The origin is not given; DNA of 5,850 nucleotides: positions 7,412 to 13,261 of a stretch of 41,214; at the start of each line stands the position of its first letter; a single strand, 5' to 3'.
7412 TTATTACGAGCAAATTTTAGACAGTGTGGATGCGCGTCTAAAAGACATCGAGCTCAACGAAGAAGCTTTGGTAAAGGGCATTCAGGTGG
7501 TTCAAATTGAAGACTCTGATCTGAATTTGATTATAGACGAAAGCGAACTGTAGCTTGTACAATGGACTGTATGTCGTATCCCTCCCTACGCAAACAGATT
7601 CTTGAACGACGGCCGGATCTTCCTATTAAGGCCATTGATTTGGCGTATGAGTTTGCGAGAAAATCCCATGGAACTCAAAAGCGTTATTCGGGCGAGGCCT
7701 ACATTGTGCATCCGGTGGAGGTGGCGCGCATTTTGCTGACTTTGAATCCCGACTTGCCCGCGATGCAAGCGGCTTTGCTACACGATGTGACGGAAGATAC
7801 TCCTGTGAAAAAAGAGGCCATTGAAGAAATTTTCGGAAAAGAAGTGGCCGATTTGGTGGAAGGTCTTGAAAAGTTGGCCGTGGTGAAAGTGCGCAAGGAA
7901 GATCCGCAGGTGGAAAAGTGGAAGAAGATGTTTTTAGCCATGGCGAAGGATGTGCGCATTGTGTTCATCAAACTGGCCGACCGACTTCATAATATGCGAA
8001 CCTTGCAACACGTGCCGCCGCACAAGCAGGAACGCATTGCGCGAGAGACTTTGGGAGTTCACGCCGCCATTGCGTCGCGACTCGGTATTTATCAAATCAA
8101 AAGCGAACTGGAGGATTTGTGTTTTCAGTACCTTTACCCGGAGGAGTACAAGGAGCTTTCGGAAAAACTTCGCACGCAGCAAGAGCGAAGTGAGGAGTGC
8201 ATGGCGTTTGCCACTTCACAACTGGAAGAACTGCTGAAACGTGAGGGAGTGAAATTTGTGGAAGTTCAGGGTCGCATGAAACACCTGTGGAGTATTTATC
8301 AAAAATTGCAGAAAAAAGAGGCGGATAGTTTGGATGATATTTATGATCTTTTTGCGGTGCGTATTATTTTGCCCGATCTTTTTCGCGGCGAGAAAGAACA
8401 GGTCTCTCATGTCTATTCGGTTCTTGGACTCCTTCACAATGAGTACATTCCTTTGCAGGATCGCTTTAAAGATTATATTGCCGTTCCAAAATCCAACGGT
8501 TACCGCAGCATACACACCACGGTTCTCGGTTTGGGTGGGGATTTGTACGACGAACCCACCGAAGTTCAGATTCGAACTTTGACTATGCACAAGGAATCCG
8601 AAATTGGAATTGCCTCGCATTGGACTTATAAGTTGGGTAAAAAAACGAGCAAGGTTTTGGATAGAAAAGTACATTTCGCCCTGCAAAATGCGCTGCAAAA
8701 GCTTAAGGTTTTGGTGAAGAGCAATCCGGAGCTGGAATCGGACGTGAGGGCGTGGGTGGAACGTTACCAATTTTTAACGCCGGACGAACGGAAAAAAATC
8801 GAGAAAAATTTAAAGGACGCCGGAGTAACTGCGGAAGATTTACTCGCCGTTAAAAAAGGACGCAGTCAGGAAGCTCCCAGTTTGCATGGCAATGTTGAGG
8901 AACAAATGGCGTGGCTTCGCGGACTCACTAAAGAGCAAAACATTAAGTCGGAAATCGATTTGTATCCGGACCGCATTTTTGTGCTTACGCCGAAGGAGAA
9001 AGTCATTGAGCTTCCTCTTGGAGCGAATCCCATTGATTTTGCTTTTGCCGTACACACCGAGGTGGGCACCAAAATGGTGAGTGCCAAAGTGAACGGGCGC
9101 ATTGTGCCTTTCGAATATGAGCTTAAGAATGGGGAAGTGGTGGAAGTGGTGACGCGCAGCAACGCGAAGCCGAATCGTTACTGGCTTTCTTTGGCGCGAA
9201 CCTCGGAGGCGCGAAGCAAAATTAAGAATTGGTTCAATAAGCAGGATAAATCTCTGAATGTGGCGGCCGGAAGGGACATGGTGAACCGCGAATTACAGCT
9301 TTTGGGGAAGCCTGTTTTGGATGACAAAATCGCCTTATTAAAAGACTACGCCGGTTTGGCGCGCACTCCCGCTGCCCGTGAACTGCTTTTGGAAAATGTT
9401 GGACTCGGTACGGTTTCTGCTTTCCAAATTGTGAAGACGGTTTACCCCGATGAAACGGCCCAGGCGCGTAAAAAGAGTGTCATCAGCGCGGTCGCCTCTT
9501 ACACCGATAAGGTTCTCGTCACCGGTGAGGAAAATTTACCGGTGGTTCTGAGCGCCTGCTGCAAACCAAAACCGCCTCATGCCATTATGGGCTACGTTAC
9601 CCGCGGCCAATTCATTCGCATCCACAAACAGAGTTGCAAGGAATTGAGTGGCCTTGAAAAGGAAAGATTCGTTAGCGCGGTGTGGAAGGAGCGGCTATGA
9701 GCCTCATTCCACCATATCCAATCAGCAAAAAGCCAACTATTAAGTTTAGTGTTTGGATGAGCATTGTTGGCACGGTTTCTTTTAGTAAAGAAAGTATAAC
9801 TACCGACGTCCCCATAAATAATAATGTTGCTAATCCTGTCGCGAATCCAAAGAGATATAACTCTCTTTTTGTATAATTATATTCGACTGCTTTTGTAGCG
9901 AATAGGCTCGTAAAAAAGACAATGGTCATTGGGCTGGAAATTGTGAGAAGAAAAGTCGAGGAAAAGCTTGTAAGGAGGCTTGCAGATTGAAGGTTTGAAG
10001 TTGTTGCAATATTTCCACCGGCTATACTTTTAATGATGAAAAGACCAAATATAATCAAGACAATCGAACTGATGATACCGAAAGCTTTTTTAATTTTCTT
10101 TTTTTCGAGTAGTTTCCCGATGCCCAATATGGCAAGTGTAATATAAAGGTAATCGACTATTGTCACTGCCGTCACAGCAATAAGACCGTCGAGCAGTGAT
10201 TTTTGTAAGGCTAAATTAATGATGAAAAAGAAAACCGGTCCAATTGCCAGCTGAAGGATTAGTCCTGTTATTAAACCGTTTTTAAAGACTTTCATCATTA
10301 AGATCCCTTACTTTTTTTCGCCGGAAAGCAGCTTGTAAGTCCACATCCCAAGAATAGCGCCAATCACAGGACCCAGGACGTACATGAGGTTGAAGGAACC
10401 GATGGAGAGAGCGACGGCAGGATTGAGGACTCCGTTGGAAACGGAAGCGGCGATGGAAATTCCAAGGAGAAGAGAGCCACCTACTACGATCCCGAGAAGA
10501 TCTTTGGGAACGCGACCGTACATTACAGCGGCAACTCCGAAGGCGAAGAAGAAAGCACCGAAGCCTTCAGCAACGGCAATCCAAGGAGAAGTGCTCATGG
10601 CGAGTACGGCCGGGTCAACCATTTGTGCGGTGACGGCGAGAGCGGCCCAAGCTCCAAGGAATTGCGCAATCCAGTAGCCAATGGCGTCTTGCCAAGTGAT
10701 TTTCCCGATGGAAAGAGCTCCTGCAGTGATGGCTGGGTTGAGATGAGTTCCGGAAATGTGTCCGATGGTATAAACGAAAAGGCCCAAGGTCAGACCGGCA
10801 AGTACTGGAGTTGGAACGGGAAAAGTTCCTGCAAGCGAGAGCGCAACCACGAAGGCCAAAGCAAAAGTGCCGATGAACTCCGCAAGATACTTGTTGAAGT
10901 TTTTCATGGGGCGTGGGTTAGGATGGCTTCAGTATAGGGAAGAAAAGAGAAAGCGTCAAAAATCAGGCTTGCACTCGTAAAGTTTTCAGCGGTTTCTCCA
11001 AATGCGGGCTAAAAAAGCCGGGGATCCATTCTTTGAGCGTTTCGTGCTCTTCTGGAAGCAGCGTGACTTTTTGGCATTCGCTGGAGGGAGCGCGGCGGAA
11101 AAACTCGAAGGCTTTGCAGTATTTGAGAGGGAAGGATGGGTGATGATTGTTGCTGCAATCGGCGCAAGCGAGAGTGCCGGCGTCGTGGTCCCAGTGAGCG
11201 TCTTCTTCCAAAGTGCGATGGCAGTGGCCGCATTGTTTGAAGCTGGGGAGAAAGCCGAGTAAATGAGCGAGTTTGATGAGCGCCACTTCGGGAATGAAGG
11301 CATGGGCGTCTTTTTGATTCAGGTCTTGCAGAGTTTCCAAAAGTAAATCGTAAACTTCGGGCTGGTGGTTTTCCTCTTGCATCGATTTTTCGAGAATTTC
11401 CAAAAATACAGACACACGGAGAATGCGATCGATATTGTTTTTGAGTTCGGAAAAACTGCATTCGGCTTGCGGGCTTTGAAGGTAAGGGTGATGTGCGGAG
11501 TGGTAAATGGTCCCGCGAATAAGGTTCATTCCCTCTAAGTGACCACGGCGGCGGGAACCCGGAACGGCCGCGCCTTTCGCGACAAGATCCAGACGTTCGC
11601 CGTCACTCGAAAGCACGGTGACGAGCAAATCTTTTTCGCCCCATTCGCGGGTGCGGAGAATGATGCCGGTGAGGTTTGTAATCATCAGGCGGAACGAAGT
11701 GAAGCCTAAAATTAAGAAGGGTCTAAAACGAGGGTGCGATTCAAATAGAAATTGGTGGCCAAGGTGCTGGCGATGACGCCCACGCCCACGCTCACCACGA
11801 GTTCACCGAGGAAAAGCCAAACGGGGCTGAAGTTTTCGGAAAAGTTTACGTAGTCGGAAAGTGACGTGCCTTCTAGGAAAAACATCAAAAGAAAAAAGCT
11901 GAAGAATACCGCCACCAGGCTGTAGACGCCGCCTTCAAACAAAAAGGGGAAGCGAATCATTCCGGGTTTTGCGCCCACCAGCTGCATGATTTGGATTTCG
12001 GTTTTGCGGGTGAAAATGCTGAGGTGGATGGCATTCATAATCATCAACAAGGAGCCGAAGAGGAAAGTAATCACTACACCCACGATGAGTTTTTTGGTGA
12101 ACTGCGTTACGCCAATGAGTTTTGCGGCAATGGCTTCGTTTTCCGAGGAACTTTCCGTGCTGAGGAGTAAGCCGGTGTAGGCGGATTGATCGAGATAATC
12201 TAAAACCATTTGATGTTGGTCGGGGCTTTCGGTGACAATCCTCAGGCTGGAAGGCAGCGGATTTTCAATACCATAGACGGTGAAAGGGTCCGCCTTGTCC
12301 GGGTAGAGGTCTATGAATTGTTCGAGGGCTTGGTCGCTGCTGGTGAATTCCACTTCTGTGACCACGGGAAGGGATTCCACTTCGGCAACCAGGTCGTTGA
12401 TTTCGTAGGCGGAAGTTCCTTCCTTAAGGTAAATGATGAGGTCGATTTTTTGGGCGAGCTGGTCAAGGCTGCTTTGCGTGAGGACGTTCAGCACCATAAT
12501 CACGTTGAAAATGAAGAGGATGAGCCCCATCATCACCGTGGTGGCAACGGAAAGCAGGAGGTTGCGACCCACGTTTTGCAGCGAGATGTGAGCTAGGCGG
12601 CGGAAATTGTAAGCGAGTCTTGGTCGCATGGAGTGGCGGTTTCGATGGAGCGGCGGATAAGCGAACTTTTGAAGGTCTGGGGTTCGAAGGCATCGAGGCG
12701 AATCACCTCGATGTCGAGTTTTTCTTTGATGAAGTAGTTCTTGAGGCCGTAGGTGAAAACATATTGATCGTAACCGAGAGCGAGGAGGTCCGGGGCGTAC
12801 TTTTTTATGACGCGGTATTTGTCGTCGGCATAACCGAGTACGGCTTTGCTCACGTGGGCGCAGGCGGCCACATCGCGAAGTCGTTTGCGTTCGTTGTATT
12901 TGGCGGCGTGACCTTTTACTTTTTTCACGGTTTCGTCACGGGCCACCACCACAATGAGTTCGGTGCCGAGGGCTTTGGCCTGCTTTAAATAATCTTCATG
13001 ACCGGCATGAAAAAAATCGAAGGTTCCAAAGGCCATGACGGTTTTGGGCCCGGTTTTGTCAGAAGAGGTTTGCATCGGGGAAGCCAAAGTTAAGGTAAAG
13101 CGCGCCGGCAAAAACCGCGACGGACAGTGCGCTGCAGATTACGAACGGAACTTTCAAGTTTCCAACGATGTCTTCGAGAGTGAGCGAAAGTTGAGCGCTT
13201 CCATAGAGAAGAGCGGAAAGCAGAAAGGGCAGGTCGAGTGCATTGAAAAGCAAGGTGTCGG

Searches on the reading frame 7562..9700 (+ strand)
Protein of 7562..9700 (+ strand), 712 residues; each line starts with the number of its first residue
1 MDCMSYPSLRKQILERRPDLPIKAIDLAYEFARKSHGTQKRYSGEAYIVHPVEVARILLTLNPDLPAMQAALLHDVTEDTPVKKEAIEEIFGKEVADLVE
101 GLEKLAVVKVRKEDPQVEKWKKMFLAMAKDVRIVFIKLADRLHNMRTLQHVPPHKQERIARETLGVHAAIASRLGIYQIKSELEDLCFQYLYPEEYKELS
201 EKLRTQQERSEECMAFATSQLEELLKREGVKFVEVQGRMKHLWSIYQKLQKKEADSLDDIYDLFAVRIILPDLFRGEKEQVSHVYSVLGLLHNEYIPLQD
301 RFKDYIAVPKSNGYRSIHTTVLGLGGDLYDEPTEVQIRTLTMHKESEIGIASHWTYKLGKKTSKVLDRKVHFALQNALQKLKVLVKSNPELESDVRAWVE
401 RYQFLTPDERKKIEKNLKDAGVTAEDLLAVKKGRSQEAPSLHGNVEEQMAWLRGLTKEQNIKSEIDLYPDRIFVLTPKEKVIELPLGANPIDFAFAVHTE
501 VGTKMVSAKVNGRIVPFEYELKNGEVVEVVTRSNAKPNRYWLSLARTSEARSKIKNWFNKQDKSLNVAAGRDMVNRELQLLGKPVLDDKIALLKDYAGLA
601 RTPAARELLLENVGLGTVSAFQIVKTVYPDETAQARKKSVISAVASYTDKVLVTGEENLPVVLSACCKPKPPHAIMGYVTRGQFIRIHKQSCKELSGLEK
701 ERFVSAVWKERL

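Call 13: search_protein_families(library=pfam, proteins=[window:7562-9700:+], max_evalue=0.01)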
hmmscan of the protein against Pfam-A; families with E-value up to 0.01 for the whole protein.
window:7562-9700:+ (712 aa): 6 families
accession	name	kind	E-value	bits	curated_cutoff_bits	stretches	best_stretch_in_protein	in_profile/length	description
PF13328.12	HD_4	-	5.2e-45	153.4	27.2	1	28-176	1-155/156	HD domain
PF04607.23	RelA_SpoT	-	3.9e-33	114.5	27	1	237-360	1-112/113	Region found in RelA / SpoT proteins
PF02824.27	TGS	-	4e-17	62.4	22.2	1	472-531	1-60/60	TGS domain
PF01966.28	HD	-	6.6e-09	36.5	22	1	48-145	2-116/116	HD domain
PF19296.4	RelA_AH_RIS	-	0.00018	22.1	23.8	1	543-638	2-93/185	RelA/SpoT, AH and RIS domains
PF02597.26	ThiS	-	0.003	18.5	22.5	0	504-531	41-71/76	ThiS family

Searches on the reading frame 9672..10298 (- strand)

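Call 78: search_protein_families(library=pfam, proteins=[window:9672-10298:-], max_evalue=0.001)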
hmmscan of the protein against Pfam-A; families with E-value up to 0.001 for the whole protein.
window:9672-10298:- (208 aa): 1 family
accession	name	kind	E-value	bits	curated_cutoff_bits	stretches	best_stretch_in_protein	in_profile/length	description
PF01810.24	LysE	-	2.3e-17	63.6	25.6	1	13-197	1-187/193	LysE type translocator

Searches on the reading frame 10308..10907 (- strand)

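Call 78: search_protein_families(library=pfam, proteins=[window:10308-10907:-], max_evalue=0.001)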
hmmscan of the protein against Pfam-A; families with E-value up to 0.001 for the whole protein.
window:10308-10907:- (199 aa): 1 family
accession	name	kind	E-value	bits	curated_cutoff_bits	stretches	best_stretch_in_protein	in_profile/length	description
PF00230.25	MIP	-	2.3e-18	67.2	25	1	2-191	6-222/222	Major intrinsic protein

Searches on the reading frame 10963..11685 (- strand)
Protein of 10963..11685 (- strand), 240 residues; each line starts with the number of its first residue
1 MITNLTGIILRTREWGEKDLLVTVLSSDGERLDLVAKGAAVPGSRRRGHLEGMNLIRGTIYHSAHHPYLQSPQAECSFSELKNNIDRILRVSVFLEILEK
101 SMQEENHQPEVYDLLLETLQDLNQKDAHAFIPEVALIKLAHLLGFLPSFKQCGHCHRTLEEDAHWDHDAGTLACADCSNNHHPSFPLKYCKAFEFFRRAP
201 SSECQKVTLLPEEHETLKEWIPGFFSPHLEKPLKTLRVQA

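Call 78: search_protein_families(library=pfam, proteins=[window:10963-11685:-], max_evalue=0.001)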
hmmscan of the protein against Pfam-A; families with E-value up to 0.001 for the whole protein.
window:10963-11685:- (240 aa): 2 families
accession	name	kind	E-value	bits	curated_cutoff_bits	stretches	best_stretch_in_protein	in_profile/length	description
PF02565.21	RecO_C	-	6.5e-23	81.6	22.1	1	84-236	3-156/157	Recombination protein O C terminal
PF11967.14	RecO_N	-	3.6e-10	40.2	27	1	1-63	1-65/80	Recombination protein O N terminal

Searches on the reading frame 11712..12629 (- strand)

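Call 13: search_protein_families(library=pfam, proteins=[window:11712-12629:-], max_evalue=0.01)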
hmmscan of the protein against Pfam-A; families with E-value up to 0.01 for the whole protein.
window:11712-12629:- (305 aa): 2 families
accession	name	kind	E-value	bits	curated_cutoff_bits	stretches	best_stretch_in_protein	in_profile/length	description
PF18075.7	FtsX_ECD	-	7.7e-14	52.5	23.5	1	65-148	4-89/96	FtsX extracellular domain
PF02687.27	FtsX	-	9.7e-12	45.4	25.5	1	185-298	3-118/120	FtsX-like permease C-terminal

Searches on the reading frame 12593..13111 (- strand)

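Call 78: search_protein_families(library=pfam, proteins=[window:12593-13111:-], max_evalue=0.001)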
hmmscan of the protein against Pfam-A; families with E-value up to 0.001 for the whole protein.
window:12593-13111:- (172 aa): 2 families
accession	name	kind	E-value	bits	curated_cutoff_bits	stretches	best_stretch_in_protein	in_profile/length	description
PF01467.32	CTP_transf_like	-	1.2e-18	68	21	1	27-154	2-132/133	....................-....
PF06574.18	FAD_syn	-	0.00066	20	27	1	22-52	6-36/158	FAD synthetase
